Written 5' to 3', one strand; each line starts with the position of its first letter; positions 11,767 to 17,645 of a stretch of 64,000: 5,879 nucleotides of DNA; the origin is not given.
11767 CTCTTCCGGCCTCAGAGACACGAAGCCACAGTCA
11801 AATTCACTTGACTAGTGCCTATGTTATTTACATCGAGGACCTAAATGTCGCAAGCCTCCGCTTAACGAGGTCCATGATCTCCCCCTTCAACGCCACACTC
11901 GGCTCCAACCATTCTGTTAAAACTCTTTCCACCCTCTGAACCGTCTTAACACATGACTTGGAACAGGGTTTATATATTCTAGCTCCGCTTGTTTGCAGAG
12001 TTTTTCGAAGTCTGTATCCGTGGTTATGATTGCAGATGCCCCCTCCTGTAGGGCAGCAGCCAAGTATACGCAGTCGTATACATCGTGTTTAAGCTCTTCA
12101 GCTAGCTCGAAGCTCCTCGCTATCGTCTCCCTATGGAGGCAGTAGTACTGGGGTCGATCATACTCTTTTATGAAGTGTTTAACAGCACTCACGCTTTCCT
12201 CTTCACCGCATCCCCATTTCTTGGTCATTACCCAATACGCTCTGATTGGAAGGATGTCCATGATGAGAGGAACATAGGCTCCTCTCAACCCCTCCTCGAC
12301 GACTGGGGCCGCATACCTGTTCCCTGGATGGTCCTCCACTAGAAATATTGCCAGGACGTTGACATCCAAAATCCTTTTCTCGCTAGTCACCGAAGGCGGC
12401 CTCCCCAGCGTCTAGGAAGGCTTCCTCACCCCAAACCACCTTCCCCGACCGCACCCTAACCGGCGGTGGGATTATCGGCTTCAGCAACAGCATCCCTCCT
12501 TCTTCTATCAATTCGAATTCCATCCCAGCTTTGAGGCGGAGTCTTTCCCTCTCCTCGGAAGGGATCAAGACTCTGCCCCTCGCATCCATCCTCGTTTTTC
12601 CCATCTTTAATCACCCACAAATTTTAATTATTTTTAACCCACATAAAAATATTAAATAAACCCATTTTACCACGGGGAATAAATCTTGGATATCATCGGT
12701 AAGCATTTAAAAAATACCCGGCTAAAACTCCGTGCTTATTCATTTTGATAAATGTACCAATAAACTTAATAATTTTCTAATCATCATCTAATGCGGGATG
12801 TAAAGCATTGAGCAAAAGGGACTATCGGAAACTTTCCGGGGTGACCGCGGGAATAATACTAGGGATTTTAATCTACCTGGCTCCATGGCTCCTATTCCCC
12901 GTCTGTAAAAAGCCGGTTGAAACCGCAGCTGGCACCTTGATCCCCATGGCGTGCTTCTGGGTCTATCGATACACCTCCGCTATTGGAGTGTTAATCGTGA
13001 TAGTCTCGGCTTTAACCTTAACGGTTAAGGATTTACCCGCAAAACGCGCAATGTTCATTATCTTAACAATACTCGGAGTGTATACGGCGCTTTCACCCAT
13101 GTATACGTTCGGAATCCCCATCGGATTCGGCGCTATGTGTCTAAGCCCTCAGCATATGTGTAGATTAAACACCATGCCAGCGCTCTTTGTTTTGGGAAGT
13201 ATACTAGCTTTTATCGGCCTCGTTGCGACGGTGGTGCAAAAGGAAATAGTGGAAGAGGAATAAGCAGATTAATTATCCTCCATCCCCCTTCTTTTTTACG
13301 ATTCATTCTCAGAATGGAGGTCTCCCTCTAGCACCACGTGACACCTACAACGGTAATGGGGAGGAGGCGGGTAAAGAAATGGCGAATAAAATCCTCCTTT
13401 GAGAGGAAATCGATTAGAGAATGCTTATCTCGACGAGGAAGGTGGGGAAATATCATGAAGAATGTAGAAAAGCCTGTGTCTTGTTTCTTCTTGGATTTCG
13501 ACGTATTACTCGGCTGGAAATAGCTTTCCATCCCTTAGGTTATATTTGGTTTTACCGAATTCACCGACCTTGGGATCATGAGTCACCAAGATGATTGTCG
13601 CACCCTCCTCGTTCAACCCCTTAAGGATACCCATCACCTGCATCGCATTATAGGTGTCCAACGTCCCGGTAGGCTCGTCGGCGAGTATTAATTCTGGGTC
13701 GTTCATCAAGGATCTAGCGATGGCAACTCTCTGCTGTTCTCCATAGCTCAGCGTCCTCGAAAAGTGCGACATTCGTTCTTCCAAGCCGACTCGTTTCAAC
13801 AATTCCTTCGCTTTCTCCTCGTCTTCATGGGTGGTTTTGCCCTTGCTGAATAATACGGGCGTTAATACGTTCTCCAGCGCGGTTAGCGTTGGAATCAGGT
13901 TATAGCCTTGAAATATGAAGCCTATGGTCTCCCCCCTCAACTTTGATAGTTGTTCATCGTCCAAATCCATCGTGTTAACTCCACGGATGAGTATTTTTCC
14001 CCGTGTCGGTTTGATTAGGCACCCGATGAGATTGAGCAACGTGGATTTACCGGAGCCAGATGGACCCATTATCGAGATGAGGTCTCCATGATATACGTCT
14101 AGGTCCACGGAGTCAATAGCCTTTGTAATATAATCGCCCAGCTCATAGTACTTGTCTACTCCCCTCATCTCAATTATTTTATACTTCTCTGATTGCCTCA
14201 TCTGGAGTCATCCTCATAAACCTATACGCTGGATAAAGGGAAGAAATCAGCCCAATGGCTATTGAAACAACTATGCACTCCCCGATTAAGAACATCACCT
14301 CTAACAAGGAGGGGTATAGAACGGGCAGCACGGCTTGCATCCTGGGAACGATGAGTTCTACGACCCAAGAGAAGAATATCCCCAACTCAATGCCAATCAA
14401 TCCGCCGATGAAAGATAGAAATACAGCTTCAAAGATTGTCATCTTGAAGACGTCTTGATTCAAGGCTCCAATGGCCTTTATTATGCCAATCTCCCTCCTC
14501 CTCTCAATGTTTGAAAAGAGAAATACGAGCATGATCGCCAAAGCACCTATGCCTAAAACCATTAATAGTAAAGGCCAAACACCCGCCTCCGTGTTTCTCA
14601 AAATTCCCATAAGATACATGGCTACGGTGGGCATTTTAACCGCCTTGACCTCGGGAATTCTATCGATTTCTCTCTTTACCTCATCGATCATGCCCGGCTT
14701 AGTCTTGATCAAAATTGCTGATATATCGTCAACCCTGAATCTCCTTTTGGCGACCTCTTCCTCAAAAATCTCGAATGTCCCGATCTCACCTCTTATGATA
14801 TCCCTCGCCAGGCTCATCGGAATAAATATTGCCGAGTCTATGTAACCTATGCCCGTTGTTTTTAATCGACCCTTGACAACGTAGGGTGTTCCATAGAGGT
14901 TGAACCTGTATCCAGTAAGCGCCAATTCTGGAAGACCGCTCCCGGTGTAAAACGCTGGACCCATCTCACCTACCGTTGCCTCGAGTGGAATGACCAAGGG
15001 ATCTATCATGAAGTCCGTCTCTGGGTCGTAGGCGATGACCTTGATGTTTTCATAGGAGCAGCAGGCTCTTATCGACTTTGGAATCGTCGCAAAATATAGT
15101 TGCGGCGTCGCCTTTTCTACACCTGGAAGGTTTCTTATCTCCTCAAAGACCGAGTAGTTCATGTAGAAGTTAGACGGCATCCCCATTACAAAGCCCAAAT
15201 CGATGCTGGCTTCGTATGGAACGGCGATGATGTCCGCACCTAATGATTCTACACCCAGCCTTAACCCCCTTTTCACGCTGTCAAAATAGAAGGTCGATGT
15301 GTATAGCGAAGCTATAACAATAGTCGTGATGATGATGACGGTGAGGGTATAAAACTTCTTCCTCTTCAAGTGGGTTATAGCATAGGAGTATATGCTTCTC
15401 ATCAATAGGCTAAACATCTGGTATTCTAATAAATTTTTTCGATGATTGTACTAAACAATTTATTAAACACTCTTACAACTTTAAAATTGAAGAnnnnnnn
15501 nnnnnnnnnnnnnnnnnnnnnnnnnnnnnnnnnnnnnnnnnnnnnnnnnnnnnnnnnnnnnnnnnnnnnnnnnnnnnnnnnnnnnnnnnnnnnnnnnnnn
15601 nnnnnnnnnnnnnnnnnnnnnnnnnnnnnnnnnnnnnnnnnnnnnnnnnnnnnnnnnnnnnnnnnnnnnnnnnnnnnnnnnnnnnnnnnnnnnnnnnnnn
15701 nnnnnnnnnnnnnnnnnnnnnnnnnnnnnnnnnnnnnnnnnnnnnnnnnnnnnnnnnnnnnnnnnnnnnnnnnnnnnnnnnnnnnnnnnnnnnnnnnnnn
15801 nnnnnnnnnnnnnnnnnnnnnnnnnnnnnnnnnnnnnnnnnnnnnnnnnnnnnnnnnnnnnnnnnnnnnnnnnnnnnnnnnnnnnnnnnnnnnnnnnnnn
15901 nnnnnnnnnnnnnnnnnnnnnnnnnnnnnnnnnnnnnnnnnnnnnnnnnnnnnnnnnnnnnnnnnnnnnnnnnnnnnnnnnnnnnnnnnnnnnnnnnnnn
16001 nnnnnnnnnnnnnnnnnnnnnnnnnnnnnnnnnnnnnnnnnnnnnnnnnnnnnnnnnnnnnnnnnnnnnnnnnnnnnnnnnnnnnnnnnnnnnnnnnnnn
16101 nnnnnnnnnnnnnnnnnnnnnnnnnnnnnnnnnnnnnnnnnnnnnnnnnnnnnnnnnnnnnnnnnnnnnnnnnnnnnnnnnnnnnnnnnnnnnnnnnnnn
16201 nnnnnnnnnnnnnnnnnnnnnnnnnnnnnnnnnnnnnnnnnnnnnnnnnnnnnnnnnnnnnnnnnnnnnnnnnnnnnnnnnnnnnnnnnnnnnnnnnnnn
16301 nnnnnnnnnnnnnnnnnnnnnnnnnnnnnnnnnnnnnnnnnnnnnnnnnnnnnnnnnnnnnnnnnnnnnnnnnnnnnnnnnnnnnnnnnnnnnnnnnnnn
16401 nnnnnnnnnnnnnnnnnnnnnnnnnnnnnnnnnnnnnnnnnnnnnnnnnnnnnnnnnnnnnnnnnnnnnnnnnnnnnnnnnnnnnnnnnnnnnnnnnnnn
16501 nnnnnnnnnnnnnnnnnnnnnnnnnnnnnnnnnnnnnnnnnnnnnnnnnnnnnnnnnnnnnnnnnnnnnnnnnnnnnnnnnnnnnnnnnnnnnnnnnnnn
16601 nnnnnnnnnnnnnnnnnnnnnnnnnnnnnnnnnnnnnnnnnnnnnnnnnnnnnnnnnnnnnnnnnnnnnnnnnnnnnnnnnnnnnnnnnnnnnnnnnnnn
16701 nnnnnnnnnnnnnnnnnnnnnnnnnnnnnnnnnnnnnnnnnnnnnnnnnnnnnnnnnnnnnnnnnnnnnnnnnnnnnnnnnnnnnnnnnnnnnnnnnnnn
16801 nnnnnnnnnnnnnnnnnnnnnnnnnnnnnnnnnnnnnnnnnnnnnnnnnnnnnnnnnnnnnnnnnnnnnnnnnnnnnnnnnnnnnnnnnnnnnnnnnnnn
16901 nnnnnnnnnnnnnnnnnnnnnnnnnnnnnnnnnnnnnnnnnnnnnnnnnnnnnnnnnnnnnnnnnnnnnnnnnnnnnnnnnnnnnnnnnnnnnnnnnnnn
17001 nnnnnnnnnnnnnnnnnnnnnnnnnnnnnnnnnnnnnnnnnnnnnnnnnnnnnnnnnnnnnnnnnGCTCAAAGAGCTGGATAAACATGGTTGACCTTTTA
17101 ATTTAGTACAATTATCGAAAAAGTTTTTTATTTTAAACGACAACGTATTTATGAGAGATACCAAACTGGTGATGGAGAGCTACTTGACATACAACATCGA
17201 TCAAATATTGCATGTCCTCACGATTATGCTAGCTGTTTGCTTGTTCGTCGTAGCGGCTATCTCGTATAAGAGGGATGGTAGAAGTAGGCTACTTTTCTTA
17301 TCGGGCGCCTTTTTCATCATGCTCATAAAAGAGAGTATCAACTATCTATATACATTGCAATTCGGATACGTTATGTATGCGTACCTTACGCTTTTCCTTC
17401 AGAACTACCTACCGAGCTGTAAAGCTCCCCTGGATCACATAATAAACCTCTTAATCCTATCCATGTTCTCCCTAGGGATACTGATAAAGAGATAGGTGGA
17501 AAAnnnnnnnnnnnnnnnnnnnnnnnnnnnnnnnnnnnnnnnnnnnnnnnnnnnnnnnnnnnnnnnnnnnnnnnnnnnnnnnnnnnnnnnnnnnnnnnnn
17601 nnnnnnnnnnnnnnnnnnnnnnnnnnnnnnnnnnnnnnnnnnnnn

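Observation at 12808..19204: Candidate uncharacterised envelope redox/metal module: Cys-motif membrane protein, MacB-type ABC, CcoG/NapH-like polyferredoxin, 4-TM protein, double-wHTH regulator and anchored surface proteins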

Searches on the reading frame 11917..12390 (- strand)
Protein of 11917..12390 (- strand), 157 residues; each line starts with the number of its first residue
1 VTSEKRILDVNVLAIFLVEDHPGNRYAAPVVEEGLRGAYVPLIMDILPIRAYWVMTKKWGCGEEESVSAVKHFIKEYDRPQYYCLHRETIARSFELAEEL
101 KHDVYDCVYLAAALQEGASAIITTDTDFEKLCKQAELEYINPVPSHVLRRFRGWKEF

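Call 3: search_protein_families(library=pfam, proteins=[window:11917-12390:-], max_evalue=0.01)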
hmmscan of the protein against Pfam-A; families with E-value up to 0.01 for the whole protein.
window:11917-12390:- (157 aa): 2 families
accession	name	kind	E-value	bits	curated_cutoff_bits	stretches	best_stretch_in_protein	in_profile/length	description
PF01850.27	PIN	-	3.6e-08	34.5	23.6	1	7-133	2-119/120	PIN domain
PF13470.12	PIN_3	-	0.0015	19.8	27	1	7-126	3-114/115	PIN domain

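Call 4: search_protein_families(library=ncbifam, proteins=[window:11917-12390:-], max_evalue=0.01)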
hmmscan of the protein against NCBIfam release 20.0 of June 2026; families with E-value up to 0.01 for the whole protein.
window:11917-12390:- (157 aa): 1 family
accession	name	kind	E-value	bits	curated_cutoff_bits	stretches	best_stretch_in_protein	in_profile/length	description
TIGR00028.1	Mtu_PIN_fam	subfamily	0.006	16.8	73.6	0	101-131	103-132/143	TA system VapC family ribonuclease toxin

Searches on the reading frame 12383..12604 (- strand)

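Call 3: search_protein_families(library=pfam, proteins=[window:12383-12604:-], max_evalue=0.01)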
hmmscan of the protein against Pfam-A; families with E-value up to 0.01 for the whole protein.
window:12383-12604:- (73 aa): 1 family
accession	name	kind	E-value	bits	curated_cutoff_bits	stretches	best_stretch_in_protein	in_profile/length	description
PF04014.23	MazE_antitoxin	-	0.00021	21.6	24.7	1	8-45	6-44/48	Antidote-toxin recognition MazE, bacterial antitoxin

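Call 4: search_protein_families(library=ncbifam, proteins=[window:12383-12604:-], max_evalue=0.01)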
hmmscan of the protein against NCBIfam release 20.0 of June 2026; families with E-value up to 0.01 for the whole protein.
window:12383-12604:- (73 aa): 5 families
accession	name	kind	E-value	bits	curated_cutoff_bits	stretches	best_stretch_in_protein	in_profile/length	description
TIGR01439.1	lp_hng_hel_AbrB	domain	3.5e-08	33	28.3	1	4-44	2-43/44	transcriptional regulator, AbrB family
NF040962.1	near_HgcAB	equivalog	0.0029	17.4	70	1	6-33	10-37/70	HgcAB-associated protein HgcC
TIGR02851.1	spore_V_T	equivalog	0.0036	17.2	235.9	1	5-42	8-46/180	stage V sporulation protein T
NF050106.1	TA_MazE_antitoxin_Deino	equivalog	0.0041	17.3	65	1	10-33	1-24/65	type II toxin-antitoxin system MazE family antitoxin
NF006352.0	PRK08577.1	equivalog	0.0099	15.9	140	0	5-34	8-37/136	hypothetical protein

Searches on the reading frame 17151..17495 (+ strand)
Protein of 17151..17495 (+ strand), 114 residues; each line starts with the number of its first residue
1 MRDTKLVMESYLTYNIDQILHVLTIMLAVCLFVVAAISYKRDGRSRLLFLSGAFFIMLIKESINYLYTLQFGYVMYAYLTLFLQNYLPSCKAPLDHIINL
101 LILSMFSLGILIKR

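Call 3: search_protein_families(library=pfam, proteins=[window:17151-17495:+], max_evalue=0.01)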
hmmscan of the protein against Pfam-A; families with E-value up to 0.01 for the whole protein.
window:17151-17495:+ (114 aa): 0 families

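Call 4: search_protein_families(library=ncbifam, proteins=[window:17151-17495:+], max_evalue=0.01)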
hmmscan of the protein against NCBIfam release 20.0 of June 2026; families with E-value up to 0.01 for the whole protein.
window:17151-17495:+ (114 aa): 0 families

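Call 34: find_homologous_proteins(query=window:17151-17495:+, max_evalue=0.01)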
Query window:17151-17495:+ (114 aa): 1 proteins with E <= 0.01 among 4 candidates.
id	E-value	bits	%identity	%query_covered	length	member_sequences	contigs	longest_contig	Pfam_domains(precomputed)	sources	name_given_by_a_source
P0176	1.2e-64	233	100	100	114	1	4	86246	-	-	-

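Call 45: search_protein_families(library=pfam, proteins=[window:17151-17495:+], max_evalue=10)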
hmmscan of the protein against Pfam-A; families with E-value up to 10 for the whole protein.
window:17151-17495:+ (114 aa): 0 families
